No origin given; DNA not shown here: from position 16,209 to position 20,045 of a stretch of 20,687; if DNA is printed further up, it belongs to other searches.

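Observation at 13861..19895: Minus-strand regulatory module: receiver-less TPR sigma-54 activator, coupled lipoprotein, GAF sensor kinase, convergent on the flotillin cluster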

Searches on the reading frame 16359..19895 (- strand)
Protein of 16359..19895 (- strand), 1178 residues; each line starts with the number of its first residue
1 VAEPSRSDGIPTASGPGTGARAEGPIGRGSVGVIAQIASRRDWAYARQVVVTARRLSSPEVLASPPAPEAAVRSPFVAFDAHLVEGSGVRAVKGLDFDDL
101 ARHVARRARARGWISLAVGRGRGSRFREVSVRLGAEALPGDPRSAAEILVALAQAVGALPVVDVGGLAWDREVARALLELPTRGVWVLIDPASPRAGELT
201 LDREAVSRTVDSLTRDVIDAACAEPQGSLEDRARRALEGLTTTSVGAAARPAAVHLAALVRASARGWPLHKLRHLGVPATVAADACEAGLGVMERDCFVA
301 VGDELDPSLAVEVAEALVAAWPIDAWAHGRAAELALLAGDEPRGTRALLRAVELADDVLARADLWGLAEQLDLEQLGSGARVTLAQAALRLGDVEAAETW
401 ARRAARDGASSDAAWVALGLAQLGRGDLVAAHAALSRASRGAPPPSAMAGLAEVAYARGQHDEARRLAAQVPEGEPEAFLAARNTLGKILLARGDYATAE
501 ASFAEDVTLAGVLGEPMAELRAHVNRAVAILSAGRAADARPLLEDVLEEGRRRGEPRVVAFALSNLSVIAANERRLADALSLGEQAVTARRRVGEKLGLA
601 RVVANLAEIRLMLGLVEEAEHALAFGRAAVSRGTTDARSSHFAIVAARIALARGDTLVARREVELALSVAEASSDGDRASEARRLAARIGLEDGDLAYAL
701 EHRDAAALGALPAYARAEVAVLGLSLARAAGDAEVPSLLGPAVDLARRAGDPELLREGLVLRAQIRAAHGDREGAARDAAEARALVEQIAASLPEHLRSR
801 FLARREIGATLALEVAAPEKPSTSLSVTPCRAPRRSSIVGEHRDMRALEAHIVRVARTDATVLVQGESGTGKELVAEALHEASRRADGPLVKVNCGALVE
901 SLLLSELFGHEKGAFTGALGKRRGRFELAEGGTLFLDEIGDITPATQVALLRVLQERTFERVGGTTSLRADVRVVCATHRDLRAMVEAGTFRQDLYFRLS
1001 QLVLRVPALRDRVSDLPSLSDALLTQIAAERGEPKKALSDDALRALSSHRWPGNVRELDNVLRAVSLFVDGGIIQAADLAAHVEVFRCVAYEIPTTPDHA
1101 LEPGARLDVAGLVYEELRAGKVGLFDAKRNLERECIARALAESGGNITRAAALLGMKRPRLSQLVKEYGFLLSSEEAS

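Call 8: search_protein_families(library=pfam, proteins=[window:16359-19895:-], max_evalue=0.01)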
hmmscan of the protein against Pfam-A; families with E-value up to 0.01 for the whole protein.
window:16359-19895:- (1178 aa): 16 families
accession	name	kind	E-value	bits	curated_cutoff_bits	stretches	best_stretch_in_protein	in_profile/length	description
PF00158.32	Sigma54_activat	-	1.6e-67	226.9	20.2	1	838-1003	1-166/168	Sigma-54 interaction domain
PF14532.12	Sigma54_activ_2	-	6.8e-22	78.6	25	1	839-1009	1-138/138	Sigma-54 interaction domain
PF25601.1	AAA_lid_14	-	3.9e-19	68.7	27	1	1010-1083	1-74/87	AAA+ ATPase lid domain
PF02954.25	HTH_8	-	5.2e-08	32.9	22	1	1129-1162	3-36/42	Bacterial regulatory protein, Fis family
PF07728.20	AAA_5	-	4.7e-07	30.3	22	1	862-978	2-121/139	AAA domain (dynein-related subfamily)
PF13374.12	TPR_10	-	5.8e-06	26.6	27.5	0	562-593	4-35/42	Tetratricopeptide repeat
PF13424.12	TPR_12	-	7.3e-06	26.5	30.1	2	520-591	3-76/77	Tetratricopeptide repeat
PF14559.12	TPR_19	-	4.7e-05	24.1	25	1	423-477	2-57/68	Tetratricopeptide repeat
PF00004.35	AAA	-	7.7e-05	23.6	21.2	1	862-980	1-110/131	ATPase family associated with various cellular activities (AAA)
PF13432.12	TPR_16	-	0.00011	23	32.7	3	383-442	2-61/65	Tetratricopeptide repeat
PF07724.20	AAA_2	-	0.0005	20.6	27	1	860-961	4-106/166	AAA domain (Cdc48 subfamily)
PF07721.20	TPR_4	-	0.00054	20.8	27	2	445-470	1-26/26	Tetratricopeptide repeat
PF07719.23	TPR_2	-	0.00058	20.2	27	0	383-405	6-28/34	Tetratricopeptide repeat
PF13518.12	HTH_28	-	0.0019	18.7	25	1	1132-1168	1-36/52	Helix-turn-helix domain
PF13384.12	HTH_23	-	0.0074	16.5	24.6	0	1131-1168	5-41/50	Homeodomain-like domain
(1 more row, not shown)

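Call 9: search_protein_families(library=ncbifam, proteins=[window:16359-19895:-], max_evalue=0.01)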
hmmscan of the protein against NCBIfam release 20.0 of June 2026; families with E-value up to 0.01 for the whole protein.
window:16359-19895:- (1178 aa): 31 families (the best 25 are shown)
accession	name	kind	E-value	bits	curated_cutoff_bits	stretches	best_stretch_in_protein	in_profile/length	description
TIGR01817.1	nifA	equivalog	6.3e-108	361.8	528.85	1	829-1160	189-518/534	nif-specific transcriptional activator NifA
TIGR01818.1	ntrC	equivalog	8.3e-97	324.9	558.6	1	823-1167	121-462/463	nitrogen regulation protein NR(I)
TIGR02915.1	PEP_resp_reg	equivalog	1.9e-96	323.6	502.6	2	836-1080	139-383/445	PEP-CTERM-box response regulator transcription factor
NF008469.0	PRK11361.1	equivalog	5.1e-94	315.6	714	1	834-1169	141-455/461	acetoacetate metabolism transcriptional regulator AtoC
NF003451.0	PRK05022.1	equivalog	1.4e-90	304.5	476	1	831-1169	185-509/512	nitric oxide reductase transcriptional regulator NorR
NF038308.1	RNA_repair_RtcR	equivalog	7.4e-89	299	650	1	835-1162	179-505/530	RNA repair transcriptional activator RtcR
NF041552.1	TF_PrdR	equivalog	1.5e-81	274.4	795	1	836-1168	267-576/577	sigma-54 dependent transcriptional regulator PrdR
NF007689.0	PRK10365.1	equivalog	2.6e-80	270.4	760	1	828-1077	131-380/441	sigma-54-dependent response regulator transcription factor ZraR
NF050807.1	TransRegFlbDCaul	equivalog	5.9e-80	269.3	750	1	836-1168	118-438/454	sigma-54-dependent transcriptional regulator FlbD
TIGR02974.1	phageshock_pspF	equivalog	2.2e-79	267.1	443.55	1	839-1168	2-336/336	phage shock protein operon transcriptional activator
NF008176.1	PRK10923.1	equivalog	4.4e-77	259.6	620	1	835-1169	137-467/469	nitrogen regulation protein NR(I)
TIGR02329.1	propionate_PrpR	equivalog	2.1e-76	257.6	499.2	1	835-1158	211-517/526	propionate catabolism operon regulatory protein PrpR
NF011695.0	PRK15115.1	equivalog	5e-75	252.9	763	1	835-1076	134-375/445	two-component system response regulator GlrR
NF041946.1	LuxO_transreg_Vib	equivalog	1.3e-72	245.1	800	1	835-1157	132-449/463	quorum-sensing sigma-54 dependent transcriptional regulator LuxO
NF011953.0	PRK15424.1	equivalog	2e-72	244.5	703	1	833-1162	216-528/538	propionate catabolism operon regulatory protein PrpR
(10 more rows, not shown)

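Call 82: search_protein_families(library=padloc, proteins=[window:16359-19682:-], max_evalue=0.001)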
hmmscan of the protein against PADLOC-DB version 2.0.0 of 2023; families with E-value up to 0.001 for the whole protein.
window:16359-19682:- (1107 aa): 3 families
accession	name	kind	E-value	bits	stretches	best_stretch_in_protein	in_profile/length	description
PDLC01995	RtcR_PspF2--CARF_AAA_HTH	-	1.1e-109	365.8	1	752-1098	154-479/481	-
PDLC01994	RtcR_PspF1--CARF_AAA_HTH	-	6e-55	185.2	1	772-1095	165-466/468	-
PDLC01993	RtcR--CARF_AAA_HTH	-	7.8e-50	167.8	1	764-1014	179-438/523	-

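Call 91: search_protein_families(library=pfam, alignment_id=A6, max_evalue=0.00001)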
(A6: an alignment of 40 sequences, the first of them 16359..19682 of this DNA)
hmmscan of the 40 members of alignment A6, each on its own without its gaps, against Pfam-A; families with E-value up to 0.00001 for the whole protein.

A. member 1, window:16359-19682:- (1107 aa): 7 families
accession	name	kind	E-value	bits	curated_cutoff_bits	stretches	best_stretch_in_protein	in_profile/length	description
PF00158.32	Sigma54_activat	-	1.4e-67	227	20.2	1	767-932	1-166/168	Sigma-54 interaction domain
PF14532.12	Sigma54_activ_2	-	6.1e-22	78.8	25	1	768-938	1-138/138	Sigma-54 interaction domain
PF25601.1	AAA_lid_14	-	3.4e-19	68.9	27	1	939-1012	1-74/87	AAA+ ATPase lid domain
PF02954.25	HTH_8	-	4.8e-08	33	22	1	1058-1091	3-36/42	Bacterial regulatory protein, Fis family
PF07728.20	AAA_5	-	4.3e-07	30.4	22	1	791-907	2-121/139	AAA domain (dynein-related subfamily)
PF13424.12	TPR_12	-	4.1e-06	27.3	30.1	0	449-520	3-76/77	Tetratricopeptide repeat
PF13374.12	TPR_10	-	4.3e-06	27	27.5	0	491-522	4-35/42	Tetratricopeptide repeat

B. families by the number of members that match (of 40 scanned): 16 families
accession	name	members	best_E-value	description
PF00158.32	Sigma54_activat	35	1.7e-70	Sigma-54 interaction domain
PF14532.12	Sigma54_activ_2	33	3.9e-22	Sigma-54 interaction domain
PF25601.1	AAA_lid_14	31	2.4e-24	AAA+ ATPase lid domain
PF13424.12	TPR_12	29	6.1e-14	Tetratricopeptide repeat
PF02954.25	HTH_8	29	3.9e-12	Bacterial regulatory protein, Fis family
PF07728.20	AAA_5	26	7e-09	AAA domain (dynein-related subfamily)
PF00004.35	AAA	12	6.2e-08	ATPase family associated with various cellular activities (AAA)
PF17874.7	TPR_MalT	10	2.8e-13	MalT-like TPR region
PF07719.23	TPR_2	6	5.6e-11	Tetratricopeptide repeat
PF14559.12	TPR_19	5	2.5e-07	Tetratricopeptide repeat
PF07724.20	AAA_2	4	1.2e-07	AAA domain (Cdc48 subfamily)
PF00515.34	TPR_1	3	4.4e-07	Tetratricopeptide repeat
PF13374.12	TPR_10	2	5e-07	Tetratricopeptide repeat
PF10728.14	DUF2520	1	3.3e-09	Domain of unknown function (DUF2520)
PF13176.12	TPR_7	1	3.8e-06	Tetratricopeptide repeat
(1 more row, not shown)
